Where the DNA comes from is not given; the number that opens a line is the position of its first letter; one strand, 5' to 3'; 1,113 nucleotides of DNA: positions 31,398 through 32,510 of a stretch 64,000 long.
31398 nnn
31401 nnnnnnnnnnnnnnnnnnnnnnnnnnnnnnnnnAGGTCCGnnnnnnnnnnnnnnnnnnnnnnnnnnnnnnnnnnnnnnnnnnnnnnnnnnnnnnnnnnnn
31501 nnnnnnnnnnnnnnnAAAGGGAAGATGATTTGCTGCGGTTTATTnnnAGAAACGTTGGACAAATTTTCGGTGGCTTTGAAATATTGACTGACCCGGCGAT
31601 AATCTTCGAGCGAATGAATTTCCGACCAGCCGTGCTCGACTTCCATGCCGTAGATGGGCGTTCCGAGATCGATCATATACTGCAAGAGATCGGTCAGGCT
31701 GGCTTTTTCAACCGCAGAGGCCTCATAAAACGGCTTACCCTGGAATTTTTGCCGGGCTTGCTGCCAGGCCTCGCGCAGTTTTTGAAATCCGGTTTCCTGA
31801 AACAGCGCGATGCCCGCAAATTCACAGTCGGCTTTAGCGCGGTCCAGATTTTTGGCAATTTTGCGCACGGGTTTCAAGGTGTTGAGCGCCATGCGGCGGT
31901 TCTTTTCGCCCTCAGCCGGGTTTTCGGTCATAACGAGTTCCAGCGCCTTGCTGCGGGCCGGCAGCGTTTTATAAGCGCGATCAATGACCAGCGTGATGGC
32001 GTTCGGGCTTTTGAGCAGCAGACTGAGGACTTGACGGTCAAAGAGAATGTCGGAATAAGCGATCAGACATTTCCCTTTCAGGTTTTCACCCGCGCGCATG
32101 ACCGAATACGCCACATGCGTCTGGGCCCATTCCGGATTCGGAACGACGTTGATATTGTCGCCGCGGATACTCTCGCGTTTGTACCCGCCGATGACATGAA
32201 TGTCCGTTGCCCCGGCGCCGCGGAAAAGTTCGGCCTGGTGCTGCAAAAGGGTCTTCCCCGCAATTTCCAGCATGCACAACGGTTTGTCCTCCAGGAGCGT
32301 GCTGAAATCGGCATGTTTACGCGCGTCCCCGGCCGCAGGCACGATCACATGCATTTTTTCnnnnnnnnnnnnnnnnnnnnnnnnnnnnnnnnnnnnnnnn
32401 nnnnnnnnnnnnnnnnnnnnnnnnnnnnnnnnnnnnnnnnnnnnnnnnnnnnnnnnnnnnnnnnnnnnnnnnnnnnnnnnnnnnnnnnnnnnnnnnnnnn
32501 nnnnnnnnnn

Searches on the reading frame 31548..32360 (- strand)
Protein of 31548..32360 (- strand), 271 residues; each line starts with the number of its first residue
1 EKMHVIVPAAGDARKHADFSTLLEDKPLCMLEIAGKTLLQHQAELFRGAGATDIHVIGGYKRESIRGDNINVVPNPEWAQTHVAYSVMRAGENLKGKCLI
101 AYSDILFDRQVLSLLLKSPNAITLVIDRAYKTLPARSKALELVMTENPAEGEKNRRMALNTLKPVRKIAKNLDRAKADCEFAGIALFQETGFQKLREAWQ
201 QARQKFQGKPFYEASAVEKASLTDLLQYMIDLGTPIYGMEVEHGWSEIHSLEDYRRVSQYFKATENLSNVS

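Call 47: search_solved_structures(query=window:31548-32360:-, max_evalue=0.001)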
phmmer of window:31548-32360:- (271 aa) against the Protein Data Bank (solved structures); distinct sequences matched with E-value up to 0.001: 1.
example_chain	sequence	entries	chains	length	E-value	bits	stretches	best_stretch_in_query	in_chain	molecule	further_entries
1jyk_A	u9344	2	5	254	0.00098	21.8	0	20-111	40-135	CTP:phosphocholine Cytidylyltransferase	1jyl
